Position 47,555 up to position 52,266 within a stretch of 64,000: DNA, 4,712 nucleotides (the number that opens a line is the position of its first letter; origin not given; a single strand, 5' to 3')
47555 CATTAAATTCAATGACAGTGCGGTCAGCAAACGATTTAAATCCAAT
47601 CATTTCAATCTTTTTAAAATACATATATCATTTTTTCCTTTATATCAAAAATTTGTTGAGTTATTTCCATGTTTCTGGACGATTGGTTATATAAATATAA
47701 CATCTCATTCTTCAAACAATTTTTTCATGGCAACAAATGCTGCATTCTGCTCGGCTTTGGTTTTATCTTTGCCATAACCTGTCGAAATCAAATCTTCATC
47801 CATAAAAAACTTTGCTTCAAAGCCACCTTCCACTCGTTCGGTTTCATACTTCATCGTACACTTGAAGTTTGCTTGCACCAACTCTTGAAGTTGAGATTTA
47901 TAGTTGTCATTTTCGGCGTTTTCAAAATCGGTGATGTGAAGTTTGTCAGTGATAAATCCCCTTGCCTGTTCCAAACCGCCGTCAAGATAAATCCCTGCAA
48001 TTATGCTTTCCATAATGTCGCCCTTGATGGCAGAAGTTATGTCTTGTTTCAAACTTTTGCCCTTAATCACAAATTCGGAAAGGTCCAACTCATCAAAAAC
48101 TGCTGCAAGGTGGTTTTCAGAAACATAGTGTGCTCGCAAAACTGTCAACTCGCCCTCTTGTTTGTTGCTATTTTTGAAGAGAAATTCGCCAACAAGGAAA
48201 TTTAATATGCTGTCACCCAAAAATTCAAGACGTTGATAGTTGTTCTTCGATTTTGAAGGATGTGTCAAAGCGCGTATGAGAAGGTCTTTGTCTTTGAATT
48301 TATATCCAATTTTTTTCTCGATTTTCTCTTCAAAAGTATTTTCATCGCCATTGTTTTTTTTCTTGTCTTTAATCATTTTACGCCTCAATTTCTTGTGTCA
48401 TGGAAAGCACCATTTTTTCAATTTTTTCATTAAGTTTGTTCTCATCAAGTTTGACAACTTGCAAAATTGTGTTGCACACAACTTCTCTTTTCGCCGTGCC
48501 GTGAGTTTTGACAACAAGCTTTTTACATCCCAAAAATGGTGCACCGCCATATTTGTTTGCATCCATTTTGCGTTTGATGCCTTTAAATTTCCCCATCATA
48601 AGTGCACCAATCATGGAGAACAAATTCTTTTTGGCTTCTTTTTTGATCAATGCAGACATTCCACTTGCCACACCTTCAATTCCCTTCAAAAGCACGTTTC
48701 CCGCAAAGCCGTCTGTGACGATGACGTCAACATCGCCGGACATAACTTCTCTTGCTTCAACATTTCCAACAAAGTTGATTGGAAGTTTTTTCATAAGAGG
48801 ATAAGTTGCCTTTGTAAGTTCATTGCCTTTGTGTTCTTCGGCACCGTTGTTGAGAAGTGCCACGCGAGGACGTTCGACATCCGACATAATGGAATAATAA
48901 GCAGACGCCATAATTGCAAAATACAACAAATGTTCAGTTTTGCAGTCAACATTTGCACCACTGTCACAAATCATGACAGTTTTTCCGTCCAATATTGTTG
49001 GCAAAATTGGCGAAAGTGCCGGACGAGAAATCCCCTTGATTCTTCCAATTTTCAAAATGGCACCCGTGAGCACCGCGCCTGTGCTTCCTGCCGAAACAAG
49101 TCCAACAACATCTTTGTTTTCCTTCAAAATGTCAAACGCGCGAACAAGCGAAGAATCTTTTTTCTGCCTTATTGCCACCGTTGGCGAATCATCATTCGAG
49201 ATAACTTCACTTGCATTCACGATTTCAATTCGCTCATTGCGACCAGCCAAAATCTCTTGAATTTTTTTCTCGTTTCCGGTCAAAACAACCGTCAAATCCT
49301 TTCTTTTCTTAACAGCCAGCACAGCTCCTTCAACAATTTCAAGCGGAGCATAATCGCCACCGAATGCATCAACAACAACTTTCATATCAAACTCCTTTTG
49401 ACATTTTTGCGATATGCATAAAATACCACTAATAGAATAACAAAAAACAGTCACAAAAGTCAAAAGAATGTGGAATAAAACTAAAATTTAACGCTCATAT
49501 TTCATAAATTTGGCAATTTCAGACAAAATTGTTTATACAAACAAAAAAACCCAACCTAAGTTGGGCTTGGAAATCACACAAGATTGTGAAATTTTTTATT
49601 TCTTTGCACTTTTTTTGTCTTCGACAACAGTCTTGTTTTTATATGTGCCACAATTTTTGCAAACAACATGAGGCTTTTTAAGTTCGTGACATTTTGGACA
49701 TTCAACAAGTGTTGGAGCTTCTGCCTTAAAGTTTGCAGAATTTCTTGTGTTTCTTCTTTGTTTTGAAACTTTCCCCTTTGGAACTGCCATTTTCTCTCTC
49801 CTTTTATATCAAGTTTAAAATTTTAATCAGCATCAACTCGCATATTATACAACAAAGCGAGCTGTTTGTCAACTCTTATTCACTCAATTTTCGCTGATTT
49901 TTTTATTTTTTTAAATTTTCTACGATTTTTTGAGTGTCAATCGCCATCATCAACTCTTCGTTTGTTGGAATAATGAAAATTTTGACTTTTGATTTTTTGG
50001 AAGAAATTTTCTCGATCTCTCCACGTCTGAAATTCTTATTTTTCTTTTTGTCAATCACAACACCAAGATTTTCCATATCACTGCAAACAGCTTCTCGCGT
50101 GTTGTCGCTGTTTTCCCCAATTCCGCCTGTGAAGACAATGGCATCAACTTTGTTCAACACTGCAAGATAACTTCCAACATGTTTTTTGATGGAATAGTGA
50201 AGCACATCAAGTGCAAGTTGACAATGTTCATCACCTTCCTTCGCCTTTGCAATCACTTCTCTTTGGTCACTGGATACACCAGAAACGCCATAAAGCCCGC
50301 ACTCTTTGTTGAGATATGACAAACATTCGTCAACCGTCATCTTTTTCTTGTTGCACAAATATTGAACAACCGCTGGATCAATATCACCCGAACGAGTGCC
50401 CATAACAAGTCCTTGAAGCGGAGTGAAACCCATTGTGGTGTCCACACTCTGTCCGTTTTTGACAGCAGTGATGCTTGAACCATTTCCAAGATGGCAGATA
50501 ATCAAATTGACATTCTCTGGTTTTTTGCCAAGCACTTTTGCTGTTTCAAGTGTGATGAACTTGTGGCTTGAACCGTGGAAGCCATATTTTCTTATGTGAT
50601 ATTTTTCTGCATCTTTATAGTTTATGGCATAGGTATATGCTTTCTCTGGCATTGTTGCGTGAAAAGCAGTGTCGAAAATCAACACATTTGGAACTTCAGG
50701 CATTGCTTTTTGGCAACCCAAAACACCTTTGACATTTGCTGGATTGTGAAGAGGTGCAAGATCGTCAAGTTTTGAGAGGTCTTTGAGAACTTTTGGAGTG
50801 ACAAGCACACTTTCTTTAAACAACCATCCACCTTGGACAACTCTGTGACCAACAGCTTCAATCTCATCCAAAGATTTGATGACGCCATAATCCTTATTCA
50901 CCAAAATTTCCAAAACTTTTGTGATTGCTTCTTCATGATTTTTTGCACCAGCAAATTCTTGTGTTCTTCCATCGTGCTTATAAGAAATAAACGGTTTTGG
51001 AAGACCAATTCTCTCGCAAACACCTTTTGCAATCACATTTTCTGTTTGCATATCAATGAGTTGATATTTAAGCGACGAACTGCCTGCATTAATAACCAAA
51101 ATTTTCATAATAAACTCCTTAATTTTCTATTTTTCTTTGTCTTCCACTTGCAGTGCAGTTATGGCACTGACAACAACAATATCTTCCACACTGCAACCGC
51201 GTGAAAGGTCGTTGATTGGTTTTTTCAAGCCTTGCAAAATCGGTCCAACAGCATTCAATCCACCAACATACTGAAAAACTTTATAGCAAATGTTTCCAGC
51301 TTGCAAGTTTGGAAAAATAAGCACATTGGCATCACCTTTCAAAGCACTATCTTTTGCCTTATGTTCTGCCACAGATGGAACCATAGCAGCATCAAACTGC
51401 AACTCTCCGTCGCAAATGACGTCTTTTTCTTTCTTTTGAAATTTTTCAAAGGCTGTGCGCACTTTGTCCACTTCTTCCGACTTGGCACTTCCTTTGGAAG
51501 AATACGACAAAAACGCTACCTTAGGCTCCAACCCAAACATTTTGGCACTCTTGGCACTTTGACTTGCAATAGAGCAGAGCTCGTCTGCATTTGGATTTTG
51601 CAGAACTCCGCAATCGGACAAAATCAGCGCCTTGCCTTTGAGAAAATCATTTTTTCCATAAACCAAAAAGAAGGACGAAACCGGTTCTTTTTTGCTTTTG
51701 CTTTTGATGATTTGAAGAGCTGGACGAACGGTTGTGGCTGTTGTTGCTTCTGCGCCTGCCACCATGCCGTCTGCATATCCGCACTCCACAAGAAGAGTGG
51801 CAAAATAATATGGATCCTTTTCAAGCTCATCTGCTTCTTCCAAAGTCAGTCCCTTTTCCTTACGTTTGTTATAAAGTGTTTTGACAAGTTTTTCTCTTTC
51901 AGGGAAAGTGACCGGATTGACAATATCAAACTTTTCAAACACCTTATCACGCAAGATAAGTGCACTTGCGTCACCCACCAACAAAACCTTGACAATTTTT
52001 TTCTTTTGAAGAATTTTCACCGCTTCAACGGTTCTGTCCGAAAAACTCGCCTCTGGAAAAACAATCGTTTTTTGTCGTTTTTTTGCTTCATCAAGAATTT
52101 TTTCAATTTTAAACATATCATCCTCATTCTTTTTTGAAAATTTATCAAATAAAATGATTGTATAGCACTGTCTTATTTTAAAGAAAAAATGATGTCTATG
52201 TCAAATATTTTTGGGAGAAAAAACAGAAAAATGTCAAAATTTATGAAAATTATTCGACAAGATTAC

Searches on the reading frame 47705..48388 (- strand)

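Call 16: search_protein_families(library=pfam, proteins=[window:47705-48388:-], max_evalue=0.00001)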
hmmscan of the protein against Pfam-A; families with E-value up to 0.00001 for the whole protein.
window:47705-48388:- (227 aa): 3 families
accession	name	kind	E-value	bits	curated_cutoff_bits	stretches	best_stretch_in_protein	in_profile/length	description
PF14622.11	Ribonucleas_3_3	-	1.5e-26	93.5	35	1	33-150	1-124/128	Ribonuclease-III-like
PF00636.31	Ribonuclease_3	-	3.3e-20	73.2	27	1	52-138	1-102/102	Ribonuclease III domain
PF00035.32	dsrm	-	2.8e-07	31.4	23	1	163-224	1-66/66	Double-stranded RNA binding motif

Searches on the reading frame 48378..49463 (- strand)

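Call 16: search_protein_families(library=pfam, proteins=[window:48378-49463:-], max_evalue=0.00001)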
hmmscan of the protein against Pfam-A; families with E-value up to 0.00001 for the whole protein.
window:48378-49463:- (361 aa): 1 family
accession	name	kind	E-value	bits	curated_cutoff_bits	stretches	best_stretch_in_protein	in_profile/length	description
PF02504.20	FA_synthesis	-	3.9e-96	322.4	29.1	1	27-344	1-321/324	Fatty acid synthesis protein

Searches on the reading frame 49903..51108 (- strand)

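Call 16: search_protein_families(library=pfam, proteins=[window:49903-51108:-], max_evalue=0.00001)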
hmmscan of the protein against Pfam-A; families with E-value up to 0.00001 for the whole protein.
window:49903-51108:- (401 aa): 1 family
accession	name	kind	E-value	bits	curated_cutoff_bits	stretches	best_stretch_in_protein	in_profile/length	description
PF00871.23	Acetate_kinase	-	4.1e-149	496.9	22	1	2-389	1-391/392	Acetokinase family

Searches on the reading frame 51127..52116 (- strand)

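Call 16: search_protein_families(library=pfam, proteins=[window:51127-52116:-], max_evalue=0.00001)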
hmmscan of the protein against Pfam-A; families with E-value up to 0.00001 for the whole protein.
window:51127-52116:- (329 aa): 1 family
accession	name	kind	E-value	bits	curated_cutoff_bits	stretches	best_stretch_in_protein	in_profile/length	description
PF01515.24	PTA_PTB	-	7.3e-112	374.3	24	1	4-321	3-319/319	Phosphate acetyl/butaryl transferase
